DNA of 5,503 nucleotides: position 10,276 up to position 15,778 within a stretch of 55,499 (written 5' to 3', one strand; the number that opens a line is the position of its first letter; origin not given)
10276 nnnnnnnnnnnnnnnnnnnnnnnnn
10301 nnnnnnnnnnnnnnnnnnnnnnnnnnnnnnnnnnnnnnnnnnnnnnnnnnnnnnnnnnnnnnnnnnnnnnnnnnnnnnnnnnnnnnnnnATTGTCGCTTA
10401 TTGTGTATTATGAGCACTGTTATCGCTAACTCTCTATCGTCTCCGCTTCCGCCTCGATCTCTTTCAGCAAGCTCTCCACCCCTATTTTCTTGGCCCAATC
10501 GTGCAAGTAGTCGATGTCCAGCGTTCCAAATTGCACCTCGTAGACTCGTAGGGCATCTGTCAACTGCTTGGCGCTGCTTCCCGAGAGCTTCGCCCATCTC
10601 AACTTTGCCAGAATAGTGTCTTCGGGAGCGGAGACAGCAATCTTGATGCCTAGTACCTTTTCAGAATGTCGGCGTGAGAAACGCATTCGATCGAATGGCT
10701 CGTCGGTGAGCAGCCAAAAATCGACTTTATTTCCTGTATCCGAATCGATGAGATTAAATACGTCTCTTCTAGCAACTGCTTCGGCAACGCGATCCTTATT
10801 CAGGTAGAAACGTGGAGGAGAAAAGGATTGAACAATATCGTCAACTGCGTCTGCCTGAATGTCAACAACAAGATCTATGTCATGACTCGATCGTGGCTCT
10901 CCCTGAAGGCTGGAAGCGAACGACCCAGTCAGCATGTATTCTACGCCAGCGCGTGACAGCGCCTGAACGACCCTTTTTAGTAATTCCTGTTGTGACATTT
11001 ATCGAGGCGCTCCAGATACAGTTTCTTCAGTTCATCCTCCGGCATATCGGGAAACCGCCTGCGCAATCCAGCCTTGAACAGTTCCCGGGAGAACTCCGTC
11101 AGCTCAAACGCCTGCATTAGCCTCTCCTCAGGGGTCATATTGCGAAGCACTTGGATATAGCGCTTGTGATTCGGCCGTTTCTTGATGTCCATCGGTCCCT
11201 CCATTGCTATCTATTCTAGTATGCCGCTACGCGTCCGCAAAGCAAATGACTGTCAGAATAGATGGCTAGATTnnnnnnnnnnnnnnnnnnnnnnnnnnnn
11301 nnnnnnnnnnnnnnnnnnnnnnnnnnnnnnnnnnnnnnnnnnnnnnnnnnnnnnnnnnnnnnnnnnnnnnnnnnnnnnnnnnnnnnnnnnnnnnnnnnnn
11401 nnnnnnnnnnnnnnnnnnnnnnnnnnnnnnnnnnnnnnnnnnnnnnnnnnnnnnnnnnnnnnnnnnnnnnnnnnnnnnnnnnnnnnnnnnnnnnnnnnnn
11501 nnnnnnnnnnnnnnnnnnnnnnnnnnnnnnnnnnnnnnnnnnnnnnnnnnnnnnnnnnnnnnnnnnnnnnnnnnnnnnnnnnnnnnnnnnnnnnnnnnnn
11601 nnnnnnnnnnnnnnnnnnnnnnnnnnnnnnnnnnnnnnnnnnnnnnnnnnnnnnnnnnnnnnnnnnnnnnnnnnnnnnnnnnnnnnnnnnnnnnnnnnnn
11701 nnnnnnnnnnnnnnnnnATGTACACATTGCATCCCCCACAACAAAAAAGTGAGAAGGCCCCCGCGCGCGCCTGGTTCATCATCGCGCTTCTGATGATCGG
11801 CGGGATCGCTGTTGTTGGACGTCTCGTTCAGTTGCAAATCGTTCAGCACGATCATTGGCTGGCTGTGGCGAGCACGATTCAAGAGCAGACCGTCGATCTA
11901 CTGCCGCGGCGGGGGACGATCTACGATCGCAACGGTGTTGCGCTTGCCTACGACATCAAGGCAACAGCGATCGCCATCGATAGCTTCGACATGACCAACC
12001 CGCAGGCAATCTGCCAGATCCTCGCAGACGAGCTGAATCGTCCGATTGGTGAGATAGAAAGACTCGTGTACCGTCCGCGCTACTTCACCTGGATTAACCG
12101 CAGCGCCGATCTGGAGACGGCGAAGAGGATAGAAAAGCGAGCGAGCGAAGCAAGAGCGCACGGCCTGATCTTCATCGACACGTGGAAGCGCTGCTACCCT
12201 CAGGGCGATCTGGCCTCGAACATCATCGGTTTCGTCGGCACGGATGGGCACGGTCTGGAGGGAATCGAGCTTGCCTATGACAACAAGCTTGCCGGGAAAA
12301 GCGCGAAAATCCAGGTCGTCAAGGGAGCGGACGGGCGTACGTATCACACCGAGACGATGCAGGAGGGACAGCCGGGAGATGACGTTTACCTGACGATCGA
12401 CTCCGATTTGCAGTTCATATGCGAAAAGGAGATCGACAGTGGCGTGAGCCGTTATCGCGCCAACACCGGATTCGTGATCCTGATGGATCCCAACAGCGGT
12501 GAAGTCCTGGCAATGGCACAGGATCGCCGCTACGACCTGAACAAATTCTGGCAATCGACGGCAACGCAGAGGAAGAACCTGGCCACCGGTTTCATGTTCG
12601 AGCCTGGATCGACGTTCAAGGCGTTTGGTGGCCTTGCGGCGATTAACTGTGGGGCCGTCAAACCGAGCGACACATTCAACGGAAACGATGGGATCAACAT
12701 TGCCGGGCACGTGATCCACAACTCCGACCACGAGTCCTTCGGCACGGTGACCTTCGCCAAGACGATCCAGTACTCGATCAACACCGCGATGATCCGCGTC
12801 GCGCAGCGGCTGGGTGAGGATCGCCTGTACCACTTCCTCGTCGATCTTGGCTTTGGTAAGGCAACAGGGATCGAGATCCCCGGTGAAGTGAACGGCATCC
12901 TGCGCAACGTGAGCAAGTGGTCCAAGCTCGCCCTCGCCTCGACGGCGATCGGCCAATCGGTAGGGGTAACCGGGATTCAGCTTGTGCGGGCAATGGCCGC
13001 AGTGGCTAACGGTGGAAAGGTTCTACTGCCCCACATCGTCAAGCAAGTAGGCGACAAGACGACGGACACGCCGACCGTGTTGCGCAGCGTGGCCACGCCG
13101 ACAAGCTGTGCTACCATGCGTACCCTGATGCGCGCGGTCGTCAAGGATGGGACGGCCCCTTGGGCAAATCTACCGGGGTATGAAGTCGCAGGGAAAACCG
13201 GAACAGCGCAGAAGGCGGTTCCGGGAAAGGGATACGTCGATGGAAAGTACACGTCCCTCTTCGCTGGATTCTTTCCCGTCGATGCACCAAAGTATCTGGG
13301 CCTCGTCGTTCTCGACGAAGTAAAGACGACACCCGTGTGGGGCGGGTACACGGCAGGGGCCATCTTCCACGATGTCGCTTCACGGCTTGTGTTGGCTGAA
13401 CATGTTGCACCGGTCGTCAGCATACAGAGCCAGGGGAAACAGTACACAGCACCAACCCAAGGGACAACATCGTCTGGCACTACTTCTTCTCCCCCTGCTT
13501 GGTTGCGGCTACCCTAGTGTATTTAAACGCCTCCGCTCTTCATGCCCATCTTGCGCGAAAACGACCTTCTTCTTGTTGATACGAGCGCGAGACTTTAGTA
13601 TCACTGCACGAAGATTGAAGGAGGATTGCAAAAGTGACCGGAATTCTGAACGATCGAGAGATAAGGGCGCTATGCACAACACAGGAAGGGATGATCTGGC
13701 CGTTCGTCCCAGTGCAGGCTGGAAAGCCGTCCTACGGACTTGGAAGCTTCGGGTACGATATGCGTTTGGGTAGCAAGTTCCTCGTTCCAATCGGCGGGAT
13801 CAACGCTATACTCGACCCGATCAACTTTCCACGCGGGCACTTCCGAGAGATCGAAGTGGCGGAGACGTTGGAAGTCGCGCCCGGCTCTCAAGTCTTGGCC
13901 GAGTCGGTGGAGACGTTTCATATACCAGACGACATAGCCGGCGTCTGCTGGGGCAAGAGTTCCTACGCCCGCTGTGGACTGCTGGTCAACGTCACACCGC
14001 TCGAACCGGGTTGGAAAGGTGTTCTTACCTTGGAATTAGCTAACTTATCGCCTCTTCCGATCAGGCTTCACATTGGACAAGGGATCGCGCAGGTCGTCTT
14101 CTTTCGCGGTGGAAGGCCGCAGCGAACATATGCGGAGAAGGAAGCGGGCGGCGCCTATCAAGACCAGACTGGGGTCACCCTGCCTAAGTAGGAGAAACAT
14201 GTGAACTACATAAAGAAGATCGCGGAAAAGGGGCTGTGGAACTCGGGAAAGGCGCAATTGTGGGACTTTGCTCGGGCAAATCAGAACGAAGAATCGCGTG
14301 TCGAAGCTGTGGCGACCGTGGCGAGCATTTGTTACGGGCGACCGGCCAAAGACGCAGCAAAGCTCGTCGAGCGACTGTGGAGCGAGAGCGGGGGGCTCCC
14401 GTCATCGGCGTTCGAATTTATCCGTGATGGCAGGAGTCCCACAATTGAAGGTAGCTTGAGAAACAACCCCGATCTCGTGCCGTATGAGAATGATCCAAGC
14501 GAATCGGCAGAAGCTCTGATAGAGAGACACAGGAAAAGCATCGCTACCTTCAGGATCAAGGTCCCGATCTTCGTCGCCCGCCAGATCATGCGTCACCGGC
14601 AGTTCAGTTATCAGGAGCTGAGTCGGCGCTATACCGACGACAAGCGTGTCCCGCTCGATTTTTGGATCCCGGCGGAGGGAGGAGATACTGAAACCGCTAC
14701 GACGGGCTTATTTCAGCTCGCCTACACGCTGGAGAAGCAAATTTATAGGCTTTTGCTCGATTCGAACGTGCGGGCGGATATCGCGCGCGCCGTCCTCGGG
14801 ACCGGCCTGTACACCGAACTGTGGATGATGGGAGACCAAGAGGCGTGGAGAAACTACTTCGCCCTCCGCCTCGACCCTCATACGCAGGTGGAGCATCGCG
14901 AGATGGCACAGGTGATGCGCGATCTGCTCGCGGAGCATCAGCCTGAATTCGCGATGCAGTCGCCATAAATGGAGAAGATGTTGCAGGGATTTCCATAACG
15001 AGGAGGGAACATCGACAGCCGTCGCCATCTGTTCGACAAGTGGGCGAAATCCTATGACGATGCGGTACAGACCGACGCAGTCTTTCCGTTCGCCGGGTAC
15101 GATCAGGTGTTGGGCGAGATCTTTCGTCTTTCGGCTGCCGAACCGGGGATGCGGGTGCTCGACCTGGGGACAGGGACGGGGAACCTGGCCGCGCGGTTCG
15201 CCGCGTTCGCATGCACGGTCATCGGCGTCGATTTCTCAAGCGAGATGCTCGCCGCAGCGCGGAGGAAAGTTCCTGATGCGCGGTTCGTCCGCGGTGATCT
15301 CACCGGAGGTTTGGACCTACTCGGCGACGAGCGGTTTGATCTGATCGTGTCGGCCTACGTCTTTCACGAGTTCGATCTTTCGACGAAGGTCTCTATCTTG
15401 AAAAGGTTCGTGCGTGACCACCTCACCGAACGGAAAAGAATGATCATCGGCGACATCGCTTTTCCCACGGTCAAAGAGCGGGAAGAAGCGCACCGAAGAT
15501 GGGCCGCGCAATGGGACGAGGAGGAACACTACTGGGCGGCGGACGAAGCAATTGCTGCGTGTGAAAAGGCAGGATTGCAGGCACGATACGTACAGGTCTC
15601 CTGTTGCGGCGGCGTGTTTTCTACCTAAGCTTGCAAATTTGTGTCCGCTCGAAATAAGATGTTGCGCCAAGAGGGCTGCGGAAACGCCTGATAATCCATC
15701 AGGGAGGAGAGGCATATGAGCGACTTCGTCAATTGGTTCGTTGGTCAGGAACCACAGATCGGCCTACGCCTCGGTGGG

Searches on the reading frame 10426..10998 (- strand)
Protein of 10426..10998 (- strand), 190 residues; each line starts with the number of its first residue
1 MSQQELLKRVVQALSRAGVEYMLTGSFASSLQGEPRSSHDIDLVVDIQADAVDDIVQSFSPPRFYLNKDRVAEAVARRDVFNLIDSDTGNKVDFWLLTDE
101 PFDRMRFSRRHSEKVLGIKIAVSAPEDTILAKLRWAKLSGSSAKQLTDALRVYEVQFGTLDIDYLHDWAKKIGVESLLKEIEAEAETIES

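Call 44: search_protein_families(library=pfam, proteins=[window:10426-10998:-], max_evalue=0.00001)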
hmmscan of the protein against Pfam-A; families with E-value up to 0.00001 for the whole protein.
window:10426-10998:- (190 aa): 1 family
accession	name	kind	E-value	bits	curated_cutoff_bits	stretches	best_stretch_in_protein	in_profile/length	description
PF10706.15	Aminoglyc_resit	-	8.3e-06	26.4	21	0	7-50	2-47/149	Aminoglycoside-2''-adenylyltransferase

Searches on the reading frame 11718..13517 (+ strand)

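Call 44: search_protein_families(library=pfam, proteins=[window:11718-13517:+], max_evalue=0.00001)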
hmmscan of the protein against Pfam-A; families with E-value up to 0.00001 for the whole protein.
window:11718-13517:+ (599 aa): 2 families
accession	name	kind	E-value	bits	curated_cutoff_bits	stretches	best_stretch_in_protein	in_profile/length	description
PF00905.27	Transpeptidase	-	7.2e-68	229.4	22.1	1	251-553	1-297/299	Penicillin binding protein transpeptidase domain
PF03717.20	PBP_dimer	-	6.5e-18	66.2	24.4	1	63-209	4-176/180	Penicillin-binding Protein dimerisation domain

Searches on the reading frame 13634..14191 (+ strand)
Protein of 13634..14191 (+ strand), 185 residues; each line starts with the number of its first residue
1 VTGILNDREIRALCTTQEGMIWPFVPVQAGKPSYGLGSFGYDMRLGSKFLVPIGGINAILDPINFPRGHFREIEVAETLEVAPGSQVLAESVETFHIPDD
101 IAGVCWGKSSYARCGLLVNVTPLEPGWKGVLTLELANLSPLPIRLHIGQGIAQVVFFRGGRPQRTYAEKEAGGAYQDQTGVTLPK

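Call 44: search_protein_families(library=pfam, proteins=[window:13634-14191:+], max_evalue=0.00001)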
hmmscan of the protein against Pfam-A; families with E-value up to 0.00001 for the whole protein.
window:13634-14191:+ (185 aa): 2 families
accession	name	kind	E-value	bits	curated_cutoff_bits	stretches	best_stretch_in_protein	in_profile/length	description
PF22769.1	DCD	-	3e-30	105.8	27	1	4-158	1-152/153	dCTP deaminase-like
PF00692.24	dUTPase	-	5.5e-07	29.9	22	1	73-160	18-105/129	dUTPase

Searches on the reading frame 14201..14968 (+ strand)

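Call 45: search_protein_families(library=pfam, proteins=[window:14201-14968:+], max_evalue=0.00001)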
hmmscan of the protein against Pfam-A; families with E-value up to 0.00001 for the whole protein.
window:14201-14968:+ (255 aa): 1 family
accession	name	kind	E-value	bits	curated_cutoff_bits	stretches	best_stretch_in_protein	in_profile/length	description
PF02511.20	Thy1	-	7.7e-30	104.5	24.8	1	115-248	59-190/191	Thymidylate synthase complementing protein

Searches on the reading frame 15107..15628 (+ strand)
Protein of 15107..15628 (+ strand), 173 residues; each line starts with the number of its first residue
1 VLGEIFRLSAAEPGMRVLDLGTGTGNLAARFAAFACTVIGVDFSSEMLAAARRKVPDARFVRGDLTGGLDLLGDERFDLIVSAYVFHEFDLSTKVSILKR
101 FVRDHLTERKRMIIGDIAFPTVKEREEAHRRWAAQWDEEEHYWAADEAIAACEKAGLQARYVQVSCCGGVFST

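Call 45: search_protein_families(library=pfam, proteins=[window:15107-15628:+], max_evalue=0.00001)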
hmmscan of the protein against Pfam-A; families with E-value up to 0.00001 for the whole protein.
window:15107-15628:+ (173 aa): 6 families
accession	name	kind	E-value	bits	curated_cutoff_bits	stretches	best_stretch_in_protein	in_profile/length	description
PF13649.12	Methyltransf_25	-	5.3e-17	62.7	27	1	17-103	1-91/97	Methyltransferase domain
PF13847.12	Methyltransf_31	-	2e-15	57.2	27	1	12-143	2-129/145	Methyltransferase domain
PF08241.18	Methyltransf_11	-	2.6e-14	54.1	21.2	1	18-100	1-85/95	Methyltransferase domain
PF08242.18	Methyltransf_12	-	2.2e-12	48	30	1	18-106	1-92/98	Methyltransferase domain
PF13489.12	Methyltransf_23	-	9.8e-12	45.3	27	1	7-158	15-160/164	Methyltransferase domain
PF02353.26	CMAS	-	5.5e-07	29.6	27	1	11-130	60-180/273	Mycolic acid cyclopropane synthetase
